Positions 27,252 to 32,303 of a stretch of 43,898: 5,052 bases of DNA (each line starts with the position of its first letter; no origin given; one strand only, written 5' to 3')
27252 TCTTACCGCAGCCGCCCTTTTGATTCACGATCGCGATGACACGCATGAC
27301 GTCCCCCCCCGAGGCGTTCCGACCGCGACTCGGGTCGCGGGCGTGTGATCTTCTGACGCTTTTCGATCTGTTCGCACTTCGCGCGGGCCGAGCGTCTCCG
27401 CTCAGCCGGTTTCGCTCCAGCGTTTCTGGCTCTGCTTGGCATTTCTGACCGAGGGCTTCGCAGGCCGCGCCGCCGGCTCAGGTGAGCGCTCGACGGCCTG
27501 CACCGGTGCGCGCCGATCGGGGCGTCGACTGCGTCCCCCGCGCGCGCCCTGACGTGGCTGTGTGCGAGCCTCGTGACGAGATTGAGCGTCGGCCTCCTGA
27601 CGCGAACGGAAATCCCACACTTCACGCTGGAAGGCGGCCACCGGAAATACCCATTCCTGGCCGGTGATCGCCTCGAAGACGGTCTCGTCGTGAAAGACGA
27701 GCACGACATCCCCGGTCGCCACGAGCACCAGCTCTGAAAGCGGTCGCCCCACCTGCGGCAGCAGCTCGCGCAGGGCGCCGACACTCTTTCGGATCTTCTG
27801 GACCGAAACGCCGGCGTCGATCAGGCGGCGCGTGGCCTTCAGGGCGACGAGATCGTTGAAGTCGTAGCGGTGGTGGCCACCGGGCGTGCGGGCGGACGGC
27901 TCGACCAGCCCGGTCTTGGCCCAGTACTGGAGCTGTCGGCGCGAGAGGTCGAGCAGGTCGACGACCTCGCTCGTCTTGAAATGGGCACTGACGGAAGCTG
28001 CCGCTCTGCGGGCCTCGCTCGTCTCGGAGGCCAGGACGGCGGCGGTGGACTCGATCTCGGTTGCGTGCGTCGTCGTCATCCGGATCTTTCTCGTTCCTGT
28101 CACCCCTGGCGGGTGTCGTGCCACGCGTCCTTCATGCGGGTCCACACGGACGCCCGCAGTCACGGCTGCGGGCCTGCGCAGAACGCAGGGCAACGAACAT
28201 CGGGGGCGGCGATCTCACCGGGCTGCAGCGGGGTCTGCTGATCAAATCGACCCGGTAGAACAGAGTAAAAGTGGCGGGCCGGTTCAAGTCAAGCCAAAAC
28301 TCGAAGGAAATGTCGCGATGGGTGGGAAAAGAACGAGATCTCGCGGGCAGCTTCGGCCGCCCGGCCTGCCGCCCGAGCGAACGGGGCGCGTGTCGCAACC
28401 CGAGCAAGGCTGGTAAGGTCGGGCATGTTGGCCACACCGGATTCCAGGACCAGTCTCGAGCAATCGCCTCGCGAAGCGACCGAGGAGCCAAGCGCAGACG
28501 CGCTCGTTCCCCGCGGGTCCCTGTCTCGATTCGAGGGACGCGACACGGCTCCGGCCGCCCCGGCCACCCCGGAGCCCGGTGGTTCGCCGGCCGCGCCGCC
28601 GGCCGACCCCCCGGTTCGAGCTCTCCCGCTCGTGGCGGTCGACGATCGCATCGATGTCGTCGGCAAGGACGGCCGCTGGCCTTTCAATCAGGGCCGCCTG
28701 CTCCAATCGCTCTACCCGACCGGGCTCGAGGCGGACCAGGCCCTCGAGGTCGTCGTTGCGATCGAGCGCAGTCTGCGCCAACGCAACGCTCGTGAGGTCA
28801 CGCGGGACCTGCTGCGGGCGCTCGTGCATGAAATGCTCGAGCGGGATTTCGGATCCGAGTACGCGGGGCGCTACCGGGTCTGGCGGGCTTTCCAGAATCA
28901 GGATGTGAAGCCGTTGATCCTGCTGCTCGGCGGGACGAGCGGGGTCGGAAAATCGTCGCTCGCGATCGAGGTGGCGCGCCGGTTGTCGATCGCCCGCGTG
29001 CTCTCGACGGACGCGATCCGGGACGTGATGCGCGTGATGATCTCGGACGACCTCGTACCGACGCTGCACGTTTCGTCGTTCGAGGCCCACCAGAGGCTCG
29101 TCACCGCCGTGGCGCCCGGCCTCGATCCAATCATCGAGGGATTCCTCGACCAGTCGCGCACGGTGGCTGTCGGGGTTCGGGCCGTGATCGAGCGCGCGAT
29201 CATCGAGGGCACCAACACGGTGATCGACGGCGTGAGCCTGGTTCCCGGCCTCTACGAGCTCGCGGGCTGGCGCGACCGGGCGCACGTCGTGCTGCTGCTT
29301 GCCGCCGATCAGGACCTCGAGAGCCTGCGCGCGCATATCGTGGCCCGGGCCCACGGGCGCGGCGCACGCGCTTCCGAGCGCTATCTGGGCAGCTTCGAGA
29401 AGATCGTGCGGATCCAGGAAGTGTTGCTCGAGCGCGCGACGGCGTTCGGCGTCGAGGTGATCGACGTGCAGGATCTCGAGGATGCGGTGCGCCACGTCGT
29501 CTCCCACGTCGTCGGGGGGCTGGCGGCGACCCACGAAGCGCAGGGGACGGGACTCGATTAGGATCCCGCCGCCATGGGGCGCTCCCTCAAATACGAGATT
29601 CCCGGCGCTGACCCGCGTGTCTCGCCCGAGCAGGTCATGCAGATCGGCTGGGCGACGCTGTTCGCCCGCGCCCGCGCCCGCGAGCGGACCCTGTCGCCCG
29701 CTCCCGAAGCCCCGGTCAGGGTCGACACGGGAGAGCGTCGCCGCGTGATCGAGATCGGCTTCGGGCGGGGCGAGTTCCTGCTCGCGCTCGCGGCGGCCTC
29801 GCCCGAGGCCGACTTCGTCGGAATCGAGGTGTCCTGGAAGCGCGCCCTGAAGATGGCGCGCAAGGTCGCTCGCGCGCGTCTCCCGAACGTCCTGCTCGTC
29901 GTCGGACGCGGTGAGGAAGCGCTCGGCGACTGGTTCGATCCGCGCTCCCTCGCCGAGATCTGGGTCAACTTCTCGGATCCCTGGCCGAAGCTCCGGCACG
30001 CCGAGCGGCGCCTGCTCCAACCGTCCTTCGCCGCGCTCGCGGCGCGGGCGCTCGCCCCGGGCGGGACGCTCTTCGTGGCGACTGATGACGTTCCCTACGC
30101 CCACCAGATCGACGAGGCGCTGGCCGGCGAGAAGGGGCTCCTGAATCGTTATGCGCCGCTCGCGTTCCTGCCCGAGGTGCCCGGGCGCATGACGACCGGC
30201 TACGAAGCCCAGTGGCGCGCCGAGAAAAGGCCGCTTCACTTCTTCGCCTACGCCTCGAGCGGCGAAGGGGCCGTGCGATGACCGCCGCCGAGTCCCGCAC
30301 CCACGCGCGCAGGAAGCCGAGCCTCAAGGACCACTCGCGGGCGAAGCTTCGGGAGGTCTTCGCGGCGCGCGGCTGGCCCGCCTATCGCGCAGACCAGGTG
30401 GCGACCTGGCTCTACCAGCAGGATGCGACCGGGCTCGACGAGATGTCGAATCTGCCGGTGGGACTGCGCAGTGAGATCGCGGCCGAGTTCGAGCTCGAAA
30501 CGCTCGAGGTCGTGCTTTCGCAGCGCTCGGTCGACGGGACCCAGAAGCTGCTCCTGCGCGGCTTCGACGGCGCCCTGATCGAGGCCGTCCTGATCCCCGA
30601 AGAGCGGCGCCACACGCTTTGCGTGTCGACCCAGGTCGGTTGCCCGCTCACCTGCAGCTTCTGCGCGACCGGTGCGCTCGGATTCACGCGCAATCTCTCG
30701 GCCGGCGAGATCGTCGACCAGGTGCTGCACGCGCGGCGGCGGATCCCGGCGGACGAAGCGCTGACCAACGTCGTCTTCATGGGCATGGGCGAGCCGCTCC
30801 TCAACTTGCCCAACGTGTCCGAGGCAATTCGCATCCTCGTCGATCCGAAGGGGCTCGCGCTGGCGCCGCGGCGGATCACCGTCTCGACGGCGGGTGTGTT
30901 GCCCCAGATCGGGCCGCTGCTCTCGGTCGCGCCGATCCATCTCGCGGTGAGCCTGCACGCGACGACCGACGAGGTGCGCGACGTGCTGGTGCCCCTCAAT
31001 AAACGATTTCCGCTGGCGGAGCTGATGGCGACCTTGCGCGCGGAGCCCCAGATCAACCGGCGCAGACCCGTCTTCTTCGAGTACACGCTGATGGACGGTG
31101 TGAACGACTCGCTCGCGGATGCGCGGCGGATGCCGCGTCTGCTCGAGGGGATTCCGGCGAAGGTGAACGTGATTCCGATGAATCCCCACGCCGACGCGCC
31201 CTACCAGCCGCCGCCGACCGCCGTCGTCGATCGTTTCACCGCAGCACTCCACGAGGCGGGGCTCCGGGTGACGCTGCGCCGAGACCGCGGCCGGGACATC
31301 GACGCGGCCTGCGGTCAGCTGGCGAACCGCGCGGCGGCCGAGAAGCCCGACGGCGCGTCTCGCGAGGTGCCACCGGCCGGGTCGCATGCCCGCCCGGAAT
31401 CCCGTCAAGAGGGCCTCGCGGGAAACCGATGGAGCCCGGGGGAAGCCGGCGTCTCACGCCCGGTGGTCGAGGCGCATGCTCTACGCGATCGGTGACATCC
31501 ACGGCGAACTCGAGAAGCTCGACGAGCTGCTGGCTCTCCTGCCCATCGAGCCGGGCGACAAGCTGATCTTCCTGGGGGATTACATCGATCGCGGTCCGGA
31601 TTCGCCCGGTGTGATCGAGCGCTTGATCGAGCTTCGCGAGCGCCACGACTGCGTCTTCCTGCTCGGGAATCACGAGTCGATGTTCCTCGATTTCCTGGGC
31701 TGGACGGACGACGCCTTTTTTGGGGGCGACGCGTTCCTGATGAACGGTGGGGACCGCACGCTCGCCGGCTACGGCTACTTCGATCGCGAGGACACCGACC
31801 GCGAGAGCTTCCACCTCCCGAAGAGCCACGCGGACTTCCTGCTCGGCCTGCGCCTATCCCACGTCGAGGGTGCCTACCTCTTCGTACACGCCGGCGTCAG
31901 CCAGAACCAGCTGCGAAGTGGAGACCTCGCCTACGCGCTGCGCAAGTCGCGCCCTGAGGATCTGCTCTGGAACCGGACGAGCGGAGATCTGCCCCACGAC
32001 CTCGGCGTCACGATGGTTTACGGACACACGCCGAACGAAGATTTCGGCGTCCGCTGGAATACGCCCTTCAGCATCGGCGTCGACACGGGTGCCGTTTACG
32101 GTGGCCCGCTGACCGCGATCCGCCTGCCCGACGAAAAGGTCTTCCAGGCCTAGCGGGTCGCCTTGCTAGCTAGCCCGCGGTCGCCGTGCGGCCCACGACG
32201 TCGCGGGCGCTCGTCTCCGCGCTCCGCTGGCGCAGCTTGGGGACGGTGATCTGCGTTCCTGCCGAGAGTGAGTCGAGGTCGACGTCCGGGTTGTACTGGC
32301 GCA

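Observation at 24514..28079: MerR / ParA-CBM48 / Walker-A-less ParA paralogue / inactivated NucS-like protein: candidate undescribed cargo-positioning module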

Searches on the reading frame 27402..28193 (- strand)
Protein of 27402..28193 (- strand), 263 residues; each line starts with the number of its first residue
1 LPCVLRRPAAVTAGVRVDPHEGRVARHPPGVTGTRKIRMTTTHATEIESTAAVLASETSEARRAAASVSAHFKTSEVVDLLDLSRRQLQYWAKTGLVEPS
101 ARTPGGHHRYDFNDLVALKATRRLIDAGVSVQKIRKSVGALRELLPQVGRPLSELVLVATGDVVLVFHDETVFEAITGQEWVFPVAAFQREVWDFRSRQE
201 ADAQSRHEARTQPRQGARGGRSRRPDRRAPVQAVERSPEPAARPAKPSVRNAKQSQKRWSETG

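Call 3: search_protein_families(library=pfam, proteins=[window:27402-28193:-], max_evalue=0.01)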
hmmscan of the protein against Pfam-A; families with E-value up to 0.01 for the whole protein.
window:27402-28193:- (263 aa): 3 families
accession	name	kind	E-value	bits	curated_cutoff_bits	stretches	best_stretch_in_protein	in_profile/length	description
PF13411.12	MerR_1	-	1.8e-14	54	21.6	1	73-137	2-65/69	MerR HTH family regulatory protein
PF00376.29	MerR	-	7.4e-09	35.7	28.2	1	74-110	2-38/38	MerR family regulatory protein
PF12728.13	HTH_17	-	1.8e-05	25.4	27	1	73-122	3-50/51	Helix-turn-helix domain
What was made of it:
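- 27402..28079 (-): MerR-type HTH protein (225 aa). It has a conserved, atypical C-terminal domain (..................GQEWVF) and a basic, variable tail. Pfam MerR_1, E=1.8e-14 (call 3).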

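Call 4: search_protein_families(library=ncbifam, proteins=[window:27402-28193:-], max_evalue=0.01)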
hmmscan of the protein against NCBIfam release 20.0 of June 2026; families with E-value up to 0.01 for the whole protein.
window:27402-28193:- (263 aa): 11 families
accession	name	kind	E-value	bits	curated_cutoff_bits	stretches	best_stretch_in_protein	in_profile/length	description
NF033787.1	HTH_BldC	subfamily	2.6e-07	30.4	77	1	73-118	4-48/49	BldC family transcriptional regulator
NF052513.1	TransRegCarH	equivalog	5.5e-07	29.1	400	1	73-134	8-69/274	HTH-type transcriptional repressor CarH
NF047375.1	HeatShock_HspR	equivalog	1.1e-05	25.4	105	1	72-137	4-69/92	heat shock protein transcriptional repressor HspR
NF053740.1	TransRegTnrAGPos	equivalog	1.3e-05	25.3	140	1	77-138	18-78/108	hypothetical protein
TIGR02044.1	CueR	equivalog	3.5e-05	23.9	147.4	1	75-138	4-67/127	Cu(I)-responsive transcriptional regulator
NF041849.1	trans_regNmlR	equivalog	0.00017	21.6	175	1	76-135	5-64/117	stress response transcriptional regulator NmlR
NF011617.0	PRK15043.1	equivalog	0.00018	20.9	417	1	72-135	4-67/243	HTH-type transcriptional regulator MlrA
NF050798.1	TF_FtsR_Actino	equivalog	0.0002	21.5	150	1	52-138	89-170/223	transcriptional regulator FtsR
NF007069.0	PRK09514.1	equivalog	0.00028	20.9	143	1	72-136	2-66/141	Zn(2+)-responsive transcriptional regulator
TIGR02043.1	ZntR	equivalog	0.00062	19.9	167.95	1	72-135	2-65/131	Zn(2+)-responsive transcriptional regulator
NF009648.0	PRK13182.1-4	equivalog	0.0022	18.1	170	1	74-135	3-63/184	chromosome-anchoring protein RacA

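Call 38: search_solved_structures(query=window:27402-28079:-, max_evalue=1, show_alignments=2)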
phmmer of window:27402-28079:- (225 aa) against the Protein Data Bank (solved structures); distinct sequences matched with E-value up to 1: 27.
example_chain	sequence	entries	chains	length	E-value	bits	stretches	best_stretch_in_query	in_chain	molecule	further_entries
4r4e_B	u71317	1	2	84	2.4e-06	30.6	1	35-99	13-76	HTH-type transcriptional regulator GlnR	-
7xn2_A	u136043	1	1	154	1e-05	28.6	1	34-106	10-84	Alr3614 protein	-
7tec_A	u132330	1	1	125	3.6e-05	26.8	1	34-99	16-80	HTH-type transcriptional regulator GlnR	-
5c8d_A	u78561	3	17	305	4.1e-05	26.6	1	31-108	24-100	Light-dependent transcriptional regulator CarH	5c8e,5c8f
3whp_A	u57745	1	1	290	4.5e-05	26.5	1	32-108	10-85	Probable transcriptional regulator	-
7tea_B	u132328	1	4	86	6.4e-05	26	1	32-98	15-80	Glutamine synthetase repressor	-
3hh0_A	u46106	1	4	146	0.00023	24.1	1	36-99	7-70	Transcriptional regulator, MerR family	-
4r22_B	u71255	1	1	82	0.00041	23.4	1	39-100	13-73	HTH-type transcriptional regulator TnrA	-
4r24_B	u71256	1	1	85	0.00042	23.3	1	39-101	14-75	HTH-type transcriptional regulator TnrA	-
5i41_B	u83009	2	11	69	0.00046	23.2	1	32-97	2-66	Chromosome-anchoring protein RacA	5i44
4ua1_A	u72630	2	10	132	0.018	18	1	34-103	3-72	Regulatory protein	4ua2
6amk_A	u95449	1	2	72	0.13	15.1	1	36-82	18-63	Putative DNA-binding protein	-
3gp4_A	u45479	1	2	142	0.13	15.1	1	44-104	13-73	Transcriptional regulator, MerR family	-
2q6t_A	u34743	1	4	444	0.14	15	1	28-123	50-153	DnaB replication fork helicase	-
2vz4_A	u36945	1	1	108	0.18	14.7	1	37-82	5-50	HTH-TYPE TRANSCRIPTIONAL ACTIVATOR TIPA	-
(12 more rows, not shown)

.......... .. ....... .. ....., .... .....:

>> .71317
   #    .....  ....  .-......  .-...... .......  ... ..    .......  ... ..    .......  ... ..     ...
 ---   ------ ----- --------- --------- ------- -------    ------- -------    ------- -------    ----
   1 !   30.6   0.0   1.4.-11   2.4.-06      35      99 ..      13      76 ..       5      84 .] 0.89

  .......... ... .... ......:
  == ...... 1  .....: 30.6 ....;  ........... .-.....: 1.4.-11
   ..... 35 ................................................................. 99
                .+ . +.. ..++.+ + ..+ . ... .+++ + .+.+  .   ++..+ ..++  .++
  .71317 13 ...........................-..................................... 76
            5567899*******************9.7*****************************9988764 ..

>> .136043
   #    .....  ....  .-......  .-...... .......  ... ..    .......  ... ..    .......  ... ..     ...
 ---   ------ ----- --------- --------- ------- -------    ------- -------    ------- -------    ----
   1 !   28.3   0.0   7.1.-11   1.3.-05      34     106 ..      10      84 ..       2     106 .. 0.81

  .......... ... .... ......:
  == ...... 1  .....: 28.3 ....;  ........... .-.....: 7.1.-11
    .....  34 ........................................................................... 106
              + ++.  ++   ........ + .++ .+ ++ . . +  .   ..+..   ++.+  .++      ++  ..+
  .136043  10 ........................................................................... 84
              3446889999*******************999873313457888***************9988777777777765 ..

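Call 90: search_protein_families(library=padloc, proteins=[window:27402-28079:-], max_evalue=0.01)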
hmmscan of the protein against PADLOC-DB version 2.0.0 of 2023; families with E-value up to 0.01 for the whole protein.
window:27402-28079:- (225 aa): 1 family
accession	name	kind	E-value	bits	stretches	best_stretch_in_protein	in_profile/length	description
PDLC04133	mad1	-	1.3e-07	29.8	1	36-84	8-54/60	mads_1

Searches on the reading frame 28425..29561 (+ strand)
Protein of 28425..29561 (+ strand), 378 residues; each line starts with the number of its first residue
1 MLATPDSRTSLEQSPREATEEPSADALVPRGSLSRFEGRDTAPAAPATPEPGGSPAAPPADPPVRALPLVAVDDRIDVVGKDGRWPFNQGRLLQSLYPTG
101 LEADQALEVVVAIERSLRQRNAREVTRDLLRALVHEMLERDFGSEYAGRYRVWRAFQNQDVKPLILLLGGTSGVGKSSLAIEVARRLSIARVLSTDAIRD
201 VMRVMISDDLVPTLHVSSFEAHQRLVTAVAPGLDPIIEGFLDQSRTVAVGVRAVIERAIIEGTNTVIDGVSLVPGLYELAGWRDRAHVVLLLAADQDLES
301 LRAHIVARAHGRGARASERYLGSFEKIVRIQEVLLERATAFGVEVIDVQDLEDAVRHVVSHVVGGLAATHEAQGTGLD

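Call 3: search_protein_families(library=pfam, proteins=[window:28425-29561:+], max_evalue=0.01)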
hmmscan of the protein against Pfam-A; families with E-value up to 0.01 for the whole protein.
window:28425-29561:+ (378 aa): 4 families
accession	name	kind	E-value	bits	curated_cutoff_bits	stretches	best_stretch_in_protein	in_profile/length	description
PF13671.12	AAA_33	-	5.9e-06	27.1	27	1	166-314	2-124/143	AAA domain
PF03477.21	ATP-cone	-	2.5e-05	25.2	25.8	1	78-158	3-87/88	ATP cone domain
PF13238.12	AAA_18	-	0.0013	19.7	29.4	1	167-275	2-85/128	AAA domain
PF13191.12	AAA_16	-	0.0018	19.3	32.6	1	162-197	23-60/167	AAA ATPase domain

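Call 4: search_protein_families(library=ncbifam, proteins=[window:28425-29561:+], max_evalue=0.01)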
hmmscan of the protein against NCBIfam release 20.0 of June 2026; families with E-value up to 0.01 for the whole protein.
window:28425-29561:+ (378 aa): 5 families
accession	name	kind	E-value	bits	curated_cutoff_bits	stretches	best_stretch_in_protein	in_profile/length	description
NF003259.0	PRK04220.1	equivalog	3.4e-76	256.5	343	1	75-371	5-297/306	2-phosphoglycerate kinase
NF008994.0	PRK12337.1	equivalog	3.9e-73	246.6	603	1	83-369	183-473/492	2-phosphoglycerate kinase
NF008995.0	PRK12338.1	equivalog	2.2e-36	125.9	434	1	162-362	3-202/319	hypothetical protein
NF008996.1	PRK12339.1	equivalog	1.2e-21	77.3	250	1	165-360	2-190/193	mevalonate-3-phosphate 5-kinase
NF010554.0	PRK13948.1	equivalog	0.002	17.8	217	0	167-206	14-53/192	shikimate kinase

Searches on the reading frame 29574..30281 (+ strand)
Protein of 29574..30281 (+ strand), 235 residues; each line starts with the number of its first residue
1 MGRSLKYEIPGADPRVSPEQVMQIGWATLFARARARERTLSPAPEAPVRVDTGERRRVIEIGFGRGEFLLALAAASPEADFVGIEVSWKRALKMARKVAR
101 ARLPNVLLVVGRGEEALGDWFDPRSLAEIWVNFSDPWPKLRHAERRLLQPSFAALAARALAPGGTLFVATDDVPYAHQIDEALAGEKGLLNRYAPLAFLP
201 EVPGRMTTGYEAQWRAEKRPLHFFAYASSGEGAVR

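Call 93: search_protein_families(library=pfam, proteins=[window:29574-30281:+], max_evalue=0.001)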
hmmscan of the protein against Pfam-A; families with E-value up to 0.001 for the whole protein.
window:29574-30281:+ (235 aa): 5 families
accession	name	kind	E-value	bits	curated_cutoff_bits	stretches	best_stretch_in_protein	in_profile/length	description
PF02390.23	Methyltransf_4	-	2e-36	125.5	24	1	57-221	4-170/173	Putative methyltransferase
PF24675.1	NpmA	-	1.1e-05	25.3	60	1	55-140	24-109/214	16S rRNA (adenine(1408)-N(1))-methyltransferase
PF13649.12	Methyltransf_25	-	7e-05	23.9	27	1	58-116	1-58/97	Methyltransferase domain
PF13489.12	Methyltransf_23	-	0.00055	20.1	27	0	53-87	21-53/164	Methyltransferase domain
PF05175.20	MTS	-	0.00086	19.4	23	0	54-183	31-154/170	Methyltransferase small domain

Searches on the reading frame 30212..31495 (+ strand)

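Call 93: search_protein_families(library=pfam, proteins=[window:30212-31495:+], max_evalue=0.001)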
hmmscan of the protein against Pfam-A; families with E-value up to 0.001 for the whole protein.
window:30212-31495:+ (427 aa): 2 families
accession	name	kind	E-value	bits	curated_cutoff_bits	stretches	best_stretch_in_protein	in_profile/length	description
PF04055.27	Radical_SAM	-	1.5e-15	58.2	29.5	1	139-300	2-157/166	Radical SAM superfamily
PF21016.3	RlmN_N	-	4.4e-11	42.8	24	1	38-94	3-59/60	Ribosomal RNA large subunit methyltransferase N-terminal domain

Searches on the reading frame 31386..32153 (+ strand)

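Call 41: search_protein_families(library=pfam, proteins=[window:31386-32153:+], max_evalue=0.001)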
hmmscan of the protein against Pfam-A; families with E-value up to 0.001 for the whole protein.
window:31386-32153:+ (255 aa): 1 family
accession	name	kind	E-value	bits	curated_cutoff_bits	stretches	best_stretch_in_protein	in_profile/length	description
PF00149.33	Metallophos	-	6.3e-17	63.1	21.5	1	33-221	4-163/191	Calcineurin-like phosphoesterase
